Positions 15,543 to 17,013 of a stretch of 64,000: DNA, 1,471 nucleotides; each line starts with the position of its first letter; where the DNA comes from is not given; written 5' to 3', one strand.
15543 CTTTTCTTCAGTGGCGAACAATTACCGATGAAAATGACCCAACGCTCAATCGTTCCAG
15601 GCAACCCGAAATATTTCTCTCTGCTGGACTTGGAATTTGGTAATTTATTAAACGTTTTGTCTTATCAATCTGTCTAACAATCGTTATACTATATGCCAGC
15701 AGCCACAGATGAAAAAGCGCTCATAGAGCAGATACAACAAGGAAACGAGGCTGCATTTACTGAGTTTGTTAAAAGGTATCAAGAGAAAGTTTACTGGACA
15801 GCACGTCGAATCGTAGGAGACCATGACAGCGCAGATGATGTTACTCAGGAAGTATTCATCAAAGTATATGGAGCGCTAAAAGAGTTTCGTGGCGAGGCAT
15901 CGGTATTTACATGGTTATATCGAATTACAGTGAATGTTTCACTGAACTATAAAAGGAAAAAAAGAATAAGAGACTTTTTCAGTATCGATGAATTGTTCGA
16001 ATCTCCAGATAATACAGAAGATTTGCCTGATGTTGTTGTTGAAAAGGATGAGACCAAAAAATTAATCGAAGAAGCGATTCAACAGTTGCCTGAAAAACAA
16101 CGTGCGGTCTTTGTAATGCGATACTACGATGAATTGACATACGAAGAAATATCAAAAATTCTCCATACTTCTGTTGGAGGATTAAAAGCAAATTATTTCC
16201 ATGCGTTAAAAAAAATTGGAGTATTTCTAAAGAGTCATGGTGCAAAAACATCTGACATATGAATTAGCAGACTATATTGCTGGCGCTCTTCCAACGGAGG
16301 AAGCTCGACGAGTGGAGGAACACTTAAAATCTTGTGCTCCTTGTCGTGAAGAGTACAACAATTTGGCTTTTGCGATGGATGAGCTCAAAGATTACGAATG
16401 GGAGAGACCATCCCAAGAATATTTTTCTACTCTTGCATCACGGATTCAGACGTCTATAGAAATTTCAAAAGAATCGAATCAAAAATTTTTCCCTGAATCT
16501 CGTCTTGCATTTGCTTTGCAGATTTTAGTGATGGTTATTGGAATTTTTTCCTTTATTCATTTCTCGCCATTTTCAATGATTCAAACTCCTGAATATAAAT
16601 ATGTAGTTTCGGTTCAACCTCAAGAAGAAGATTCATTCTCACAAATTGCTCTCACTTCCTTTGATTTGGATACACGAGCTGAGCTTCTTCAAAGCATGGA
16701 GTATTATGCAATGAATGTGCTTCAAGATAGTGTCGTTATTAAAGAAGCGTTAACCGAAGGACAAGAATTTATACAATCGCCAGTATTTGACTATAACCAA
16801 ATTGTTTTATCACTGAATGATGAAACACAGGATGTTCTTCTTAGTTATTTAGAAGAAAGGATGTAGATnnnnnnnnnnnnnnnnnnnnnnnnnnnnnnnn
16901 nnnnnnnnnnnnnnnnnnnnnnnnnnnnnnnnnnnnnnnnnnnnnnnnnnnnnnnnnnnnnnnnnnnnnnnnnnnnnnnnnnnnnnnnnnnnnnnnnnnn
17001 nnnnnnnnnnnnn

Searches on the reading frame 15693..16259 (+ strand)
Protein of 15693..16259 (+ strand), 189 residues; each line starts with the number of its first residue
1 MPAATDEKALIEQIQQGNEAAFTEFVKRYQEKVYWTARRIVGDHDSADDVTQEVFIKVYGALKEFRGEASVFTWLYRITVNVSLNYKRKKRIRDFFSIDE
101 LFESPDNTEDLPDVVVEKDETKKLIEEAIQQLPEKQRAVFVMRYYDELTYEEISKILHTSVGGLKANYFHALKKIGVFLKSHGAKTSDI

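Call 44: search_protein_families(library=ncbifam, proteins=[window:15693-16259:+], max_evalue=0.01)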
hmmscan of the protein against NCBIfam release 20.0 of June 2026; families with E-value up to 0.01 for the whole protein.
window:15693-16259:+ (189 aa): 117 families (the best 25 are shown)
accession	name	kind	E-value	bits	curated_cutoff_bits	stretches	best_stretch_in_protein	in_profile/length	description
NF008888.0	PRK11922.1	equivalog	9.4e-37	126.8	204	1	2-172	12-189/231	RNA polymerase sigma factor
TIGR02939.1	RpoE_Sigma70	equivalog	6.7e-36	124.1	236.15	1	7-175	7-182/190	RNA polymerase sigma factor RpoE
TIGR02937.1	sigma70-ECF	superfamily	5.1e-35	120.5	42.9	1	21-175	2-161/165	sigma-70 family RNA polymerase sigma factor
NF007223.0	PRK09641.1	equivalog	9.9e-35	120.1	209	1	8-168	6-173/187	RNA polymerase sigma factor SigW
NF004113.0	PRK05602.1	equivalog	1.1e-34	120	208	1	6-166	31-188/211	RNA polymerase sigma factor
NF009171.0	PRK12518.1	equivalog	1.4e-34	119.6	208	1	3-185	10-190/191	RNA polymerase sigma factor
NF009166.1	PRK12513.1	equivalog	4.9e-32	111.2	206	1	4-181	6-188/193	RNA polymerase sigma factor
TIGR02948.1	SigW_bacill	equivalog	1.7e-31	109.7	243.1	1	7-167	5-172/187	RNA polymerase sigma factor SigW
TIGR02985.1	Sig70_bacteroi1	subfamily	2.2e-31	109.3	126.4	1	21-175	2-158/162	RNA polymerase sigma-70 factor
NF009168.0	PRK12515.1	subfamily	5.6e-31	107.5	236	1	4-186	6-186/189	RNA polymerase sigma factor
NF009195.0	PRK12543.1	subfamily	6.7e-31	107.3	197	1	5-175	5-174/192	RNA polymerase sigma factor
NF007225.0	PRK09643.1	equivalog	6.4e-30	104.4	190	1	7-171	14-174/204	RNA polymerase sigma factor SigM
TIGR02983.1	SigE-fam_strep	subfamily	1.9e-29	102.7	141.55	1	16-175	2-154/162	SigE family RNA polymerase sigma factor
NF007216.0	PRK09638.1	equivalog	2.6e-29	102.2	194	1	5-176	3-171/180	RNA polymerase sigma factor SigY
NF058625.1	sigma_PG0214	equivalog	2.6e-28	98.9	130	1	19-176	3-158/170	GFO_1088 family ECF-type sigma factor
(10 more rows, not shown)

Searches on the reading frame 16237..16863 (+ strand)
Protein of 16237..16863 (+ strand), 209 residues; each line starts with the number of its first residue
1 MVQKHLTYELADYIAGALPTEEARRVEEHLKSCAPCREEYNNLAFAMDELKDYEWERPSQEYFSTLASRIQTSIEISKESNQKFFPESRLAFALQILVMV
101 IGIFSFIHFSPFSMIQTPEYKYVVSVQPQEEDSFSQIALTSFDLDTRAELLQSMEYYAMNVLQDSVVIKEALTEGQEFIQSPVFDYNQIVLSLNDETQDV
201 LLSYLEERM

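Call 44: search_protein_families(library=ncbifam, proteins=[window:16237-16863:+], max_evalue=0.01)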
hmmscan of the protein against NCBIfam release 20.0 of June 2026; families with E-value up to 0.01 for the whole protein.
window:16237-16863:+ (209 aa): 3 families
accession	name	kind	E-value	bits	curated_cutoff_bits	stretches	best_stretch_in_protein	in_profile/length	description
NF052375.1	antisigma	equivalog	3.2e-11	43.7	100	1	10-104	2-102/217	anti-sigma factor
TIGR03988.1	antisig_RsrA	equivalog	0.0015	18.6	62.5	1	9-41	8-40/77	mycothiol system anti-sigma-R factor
NF010501.0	PRK13920.1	subfamily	0.0017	18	225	1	10-105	8-98/213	putative anti-sigmaE protein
